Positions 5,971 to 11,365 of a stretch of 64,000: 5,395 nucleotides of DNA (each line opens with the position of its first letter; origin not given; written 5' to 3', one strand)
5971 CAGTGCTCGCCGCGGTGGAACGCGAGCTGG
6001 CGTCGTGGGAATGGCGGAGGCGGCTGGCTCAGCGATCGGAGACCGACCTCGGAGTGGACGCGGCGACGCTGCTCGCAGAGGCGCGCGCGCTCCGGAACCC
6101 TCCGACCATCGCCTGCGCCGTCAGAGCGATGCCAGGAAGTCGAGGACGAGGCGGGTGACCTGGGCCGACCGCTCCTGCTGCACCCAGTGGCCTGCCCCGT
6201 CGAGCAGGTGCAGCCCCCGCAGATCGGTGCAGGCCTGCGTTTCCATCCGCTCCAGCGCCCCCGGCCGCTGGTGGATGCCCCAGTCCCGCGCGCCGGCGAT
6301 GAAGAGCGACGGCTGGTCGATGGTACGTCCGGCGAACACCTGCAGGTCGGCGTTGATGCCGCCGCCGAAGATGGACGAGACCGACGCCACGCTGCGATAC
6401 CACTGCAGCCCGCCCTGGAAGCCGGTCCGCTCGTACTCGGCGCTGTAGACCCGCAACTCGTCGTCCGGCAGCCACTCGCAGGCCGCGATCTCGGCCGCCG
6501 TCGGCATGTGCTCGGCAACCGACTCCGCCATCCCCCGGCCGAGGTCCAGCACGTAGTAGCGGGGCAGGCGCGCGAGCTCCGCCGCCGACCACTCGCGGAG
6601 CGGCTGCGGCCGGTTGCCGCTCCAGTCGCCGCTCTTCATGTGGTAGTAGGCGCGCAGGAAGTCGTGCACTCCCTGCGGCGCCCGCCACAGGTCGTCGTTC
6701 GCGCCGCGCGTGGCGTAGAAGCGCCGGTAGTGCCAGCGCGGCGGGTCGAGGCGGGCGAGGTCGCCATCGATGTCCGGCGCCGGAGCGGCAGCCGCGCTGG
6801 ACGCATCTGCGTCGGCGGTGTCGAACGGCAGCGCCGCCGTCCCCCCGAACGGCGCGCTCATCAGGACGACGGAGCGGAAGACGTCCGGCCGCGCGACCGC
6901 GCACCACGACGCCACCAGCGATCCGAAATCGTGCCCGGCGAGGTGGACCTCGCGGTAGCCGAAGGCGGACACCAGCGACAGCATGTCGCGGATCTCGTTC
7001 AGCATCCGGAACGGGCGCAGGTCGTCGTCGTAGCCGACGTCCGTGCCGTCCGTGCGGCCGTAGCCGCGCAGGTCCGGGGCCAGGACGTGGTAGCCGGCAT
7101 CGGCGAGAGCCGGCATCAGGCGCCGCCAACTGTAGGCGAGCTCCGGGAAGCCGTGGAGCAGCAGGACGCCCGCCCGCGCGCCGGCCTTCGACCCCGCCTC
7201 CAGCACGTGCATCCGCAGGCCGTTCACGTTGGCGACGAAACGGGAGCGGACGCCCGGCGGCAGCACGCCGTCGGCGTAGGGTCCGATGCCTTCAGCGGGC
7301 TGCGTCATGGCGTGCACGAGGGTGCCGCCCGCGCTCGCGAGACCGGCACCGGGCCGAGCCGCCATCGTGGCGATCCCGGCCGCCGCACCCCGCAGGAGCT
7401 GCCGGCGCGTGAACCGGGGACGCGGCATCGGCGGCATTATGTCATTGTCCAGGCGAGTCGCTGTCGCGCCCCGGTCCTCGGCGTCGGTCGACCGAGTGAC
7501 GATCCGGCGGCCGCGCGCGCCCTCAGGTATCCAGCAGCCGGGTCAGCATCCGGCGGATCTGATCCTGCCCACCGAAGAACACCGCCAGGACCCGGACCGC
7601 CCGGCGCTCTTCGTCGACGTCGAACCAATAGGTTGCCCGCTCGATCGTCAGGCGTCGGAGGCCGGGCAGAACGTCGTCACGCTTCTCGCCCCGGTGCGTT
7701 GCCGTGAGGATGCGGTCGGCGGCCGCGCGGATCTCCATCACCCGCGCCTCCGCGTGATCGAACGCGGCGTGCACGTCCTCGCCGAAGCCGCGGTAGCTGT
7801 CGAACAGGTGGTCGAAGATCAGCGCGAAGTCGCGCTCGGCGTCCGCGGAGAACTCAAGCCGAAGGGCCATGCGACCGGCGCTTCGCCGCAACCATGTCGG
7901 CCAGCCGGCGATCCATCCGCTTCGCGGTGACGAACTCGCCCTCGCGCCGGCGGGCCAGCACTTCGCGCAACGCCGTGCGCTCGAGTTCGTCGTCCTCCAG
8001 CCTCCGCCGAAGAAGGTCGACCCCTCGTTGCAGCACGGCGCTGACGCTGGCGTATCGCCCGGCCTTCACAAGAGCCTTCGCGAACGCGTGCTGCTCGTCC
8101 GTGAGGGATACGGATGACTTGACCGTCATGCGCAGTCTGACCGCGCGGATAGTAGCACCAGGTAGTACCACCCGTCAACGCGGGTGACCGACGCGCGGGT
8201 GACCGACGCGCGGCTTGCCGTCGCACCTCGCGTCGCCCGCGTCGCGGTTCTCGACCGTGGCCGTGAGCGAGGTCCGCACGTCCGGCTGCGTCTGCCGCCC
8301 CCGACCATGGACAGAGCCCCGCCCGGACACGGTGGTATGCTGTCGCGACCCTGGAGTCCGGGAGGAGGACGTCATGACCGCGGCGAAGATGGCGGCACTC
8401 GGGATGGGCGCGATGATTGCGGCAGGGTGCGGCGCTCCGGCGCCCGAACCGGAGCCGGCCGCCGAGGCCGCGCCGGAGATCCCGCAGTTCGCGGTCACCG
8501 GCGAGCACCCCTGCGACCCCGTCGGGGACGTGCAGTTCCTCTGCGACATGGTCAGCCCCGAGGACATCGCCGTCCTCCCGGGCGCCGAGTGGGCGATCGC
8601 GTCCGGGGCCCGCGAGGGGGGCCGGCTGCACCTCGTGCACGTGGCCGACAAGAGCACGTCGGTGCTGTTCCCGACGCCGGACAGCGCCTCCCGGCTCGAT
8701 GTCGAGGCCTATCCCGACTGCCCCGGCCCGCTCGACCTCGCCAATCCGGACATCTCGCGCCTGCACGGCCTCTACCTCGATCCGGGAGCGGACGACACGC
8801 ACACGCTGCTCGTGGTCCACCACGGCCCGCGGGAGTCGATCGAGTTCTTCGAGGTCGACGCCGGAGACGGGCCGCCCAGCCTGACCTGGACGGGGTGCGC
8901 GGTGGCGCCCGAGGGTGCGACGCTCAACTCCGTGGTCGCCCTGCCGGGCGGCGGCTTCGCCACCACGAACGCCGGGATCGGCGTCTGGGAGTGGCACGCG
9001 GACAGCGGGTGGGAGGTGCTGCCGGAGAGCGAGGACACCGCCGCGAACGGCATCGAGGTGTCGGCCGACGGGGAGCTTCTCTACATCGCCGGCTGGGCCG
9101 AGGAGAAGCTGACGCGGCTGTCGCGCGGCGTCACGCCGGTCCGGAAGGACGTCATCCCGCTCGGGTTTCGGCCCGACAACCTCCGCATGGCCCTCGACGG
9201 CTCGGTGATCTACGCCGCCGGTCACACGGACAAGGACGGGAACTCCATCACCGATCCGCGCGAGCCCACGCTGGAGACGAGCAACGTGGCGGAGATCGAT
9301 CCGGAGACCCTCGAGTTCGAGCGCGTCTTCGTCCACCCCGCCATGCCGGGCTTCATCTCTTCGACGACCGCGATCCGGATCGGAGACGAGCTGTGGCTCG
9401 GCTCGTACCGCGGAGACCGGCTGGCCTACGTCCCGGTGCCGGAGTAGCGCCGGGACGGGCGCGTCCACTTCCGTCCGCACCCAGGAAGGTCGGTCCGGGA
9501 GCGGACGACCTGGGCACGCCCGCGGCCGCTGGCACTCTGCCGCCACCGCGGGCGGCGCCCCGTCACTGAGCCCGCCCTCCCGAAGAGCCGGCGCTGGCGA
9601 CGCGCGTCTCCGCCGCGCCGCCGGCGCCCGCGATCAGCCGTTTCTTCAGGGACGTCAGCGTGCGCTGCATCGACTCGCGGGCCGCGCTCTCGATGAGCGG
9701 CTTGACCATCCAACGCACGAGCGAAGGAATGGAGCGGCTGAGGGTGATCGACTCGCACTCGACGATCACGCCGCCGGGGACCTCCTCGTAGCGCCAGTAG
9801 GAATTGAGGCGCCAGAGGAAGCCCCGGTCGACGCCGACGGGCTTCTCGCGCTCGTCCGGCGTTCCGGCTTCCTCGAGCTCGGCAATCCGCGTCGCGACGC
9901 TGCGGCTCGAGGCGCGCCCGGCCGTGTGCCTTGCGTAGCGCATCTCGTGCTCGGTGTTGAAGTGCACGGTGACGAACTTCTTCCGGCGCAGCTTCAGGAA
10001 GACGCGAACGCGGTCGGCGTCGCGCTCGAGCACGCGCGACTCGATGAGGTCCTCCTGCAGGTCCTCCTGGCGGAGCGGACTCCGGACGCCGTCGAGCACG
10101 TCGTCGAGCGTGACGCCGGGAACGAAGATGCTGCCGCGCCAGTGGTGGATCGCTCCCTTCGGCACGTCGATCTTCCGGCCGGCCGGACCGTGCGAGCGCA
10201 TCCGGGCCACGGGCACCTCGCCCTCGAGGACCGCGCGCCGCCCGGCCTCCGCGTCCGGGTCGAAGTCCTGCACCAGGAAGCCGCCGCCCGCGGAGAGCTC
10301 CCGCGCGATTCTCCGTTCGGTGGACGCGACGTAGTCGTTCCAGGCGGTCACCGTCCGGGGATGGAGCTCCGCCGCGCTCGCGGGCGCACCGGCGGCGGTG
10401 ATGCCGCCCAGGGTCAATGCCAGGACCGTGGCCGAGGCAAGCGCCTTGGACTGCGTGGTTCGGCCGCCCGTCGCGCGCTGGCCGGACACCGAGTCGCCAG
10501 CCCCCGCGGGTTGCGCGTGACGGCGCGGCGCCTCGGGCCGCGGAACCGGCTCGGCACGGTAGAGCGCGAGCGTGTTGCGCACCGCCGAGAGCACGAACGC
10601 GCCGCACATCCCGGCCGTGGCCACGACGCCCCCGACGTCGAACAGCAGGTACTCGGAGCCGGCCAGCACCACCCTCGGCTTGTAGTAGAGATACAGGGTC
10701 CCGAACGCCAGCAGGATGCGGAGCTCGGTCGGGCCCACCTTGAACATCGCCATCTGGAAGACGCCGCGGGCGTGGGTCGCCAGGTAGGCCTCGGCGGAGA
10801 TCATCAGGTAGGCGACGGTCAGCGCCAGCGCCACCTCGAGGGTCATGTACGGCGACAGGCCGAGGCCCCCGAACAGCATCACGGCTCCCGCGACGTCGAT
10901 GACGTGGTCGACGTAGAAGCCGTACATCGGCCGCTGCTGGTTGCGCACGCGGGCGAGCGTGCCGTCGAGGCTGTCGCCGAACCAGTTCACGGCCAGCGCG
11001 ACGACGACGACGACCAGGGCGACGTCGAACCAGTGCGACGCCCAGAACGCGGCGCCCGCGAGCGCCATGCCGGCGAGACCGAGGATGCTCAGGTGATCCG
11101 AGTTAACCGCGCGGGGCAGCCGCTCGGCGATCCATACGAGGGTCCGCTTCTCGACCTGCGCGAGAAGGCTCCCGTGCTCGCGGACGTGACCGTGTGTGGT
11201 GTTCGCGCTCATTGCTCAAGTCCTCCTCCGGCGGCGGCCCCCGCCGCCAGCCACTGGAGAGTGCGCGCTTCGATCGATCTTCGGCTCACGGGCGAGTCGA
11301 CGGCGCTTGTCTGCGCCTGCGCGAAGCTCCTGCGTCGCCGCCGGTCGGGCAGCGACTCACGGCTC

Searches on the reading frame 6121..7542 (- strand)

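Call 60: search_protein_families(library=pfam, proteins=[window:6121-7542:-], max_evalue=0.01)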
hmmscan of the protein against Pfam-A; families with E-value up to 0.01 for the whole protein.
window:6121-7542:- (473 aa): 3 families
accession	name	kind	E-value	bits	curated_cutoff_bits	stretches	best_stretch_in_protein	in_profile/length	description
PF00561.26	Abhydrolase_1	-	1.4e-23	84.3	25.8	1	126-268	3-149/245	alpha/beta hydrolase fold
PF12697.13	Abhydrolase_6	-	7.4e-16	59.9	26.3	1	126-329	1-193/217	Alpha/beta hydrolase family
PF12146.15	Hydrolase_4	-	1.9e-12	47.5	27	1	122-237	3-116/239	Serine aminopeptidase, S33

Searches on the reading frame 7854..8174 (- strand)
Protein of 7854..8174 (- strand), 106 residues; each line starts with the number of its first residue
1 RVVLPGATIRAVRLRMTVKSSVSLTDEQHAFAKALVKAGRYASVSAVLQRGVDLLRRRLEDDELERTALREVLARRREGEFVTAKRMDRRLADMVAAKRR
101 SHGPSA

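Call 60: search_protein_families(library=pfam, proteins=[window:7854-8174:-], max_evalue=0.01)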
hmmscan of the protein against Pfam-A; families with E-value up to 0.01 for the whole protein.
window:7854-8174:- (106 aa): 1 family
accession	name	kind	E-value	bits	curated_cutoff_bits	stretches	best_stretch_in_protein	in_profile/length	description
PF03693.20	ParD_antitoxin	-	9.5e-07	29.6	21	1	18-80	3-61/81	Bacterial antitoxin of ParD toxin-antitoxin type II system and RHH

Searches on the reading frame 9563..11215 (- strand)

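Call 60: search_protein_families(library=pfam, proteins=[window:9563-11215:-], max_evalue=0.01)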
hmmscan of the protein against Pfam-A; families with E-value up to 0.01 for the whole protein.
window:9563-11215:- (550 aa): 2 families
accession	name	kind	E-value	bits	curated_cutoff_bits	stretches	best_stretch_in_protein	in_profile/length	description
PF01066.26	CDP-OH_P_transf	-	3.2e-05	24.8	22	1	45-179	7-137/152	CDP-alcohol phosphatidyltransferase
PF10604.15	Polyketide_cyc2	-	0.0062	17.3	27.4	0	468-527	85-141/142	Polyketide cyclase / dehydrase and lipid transport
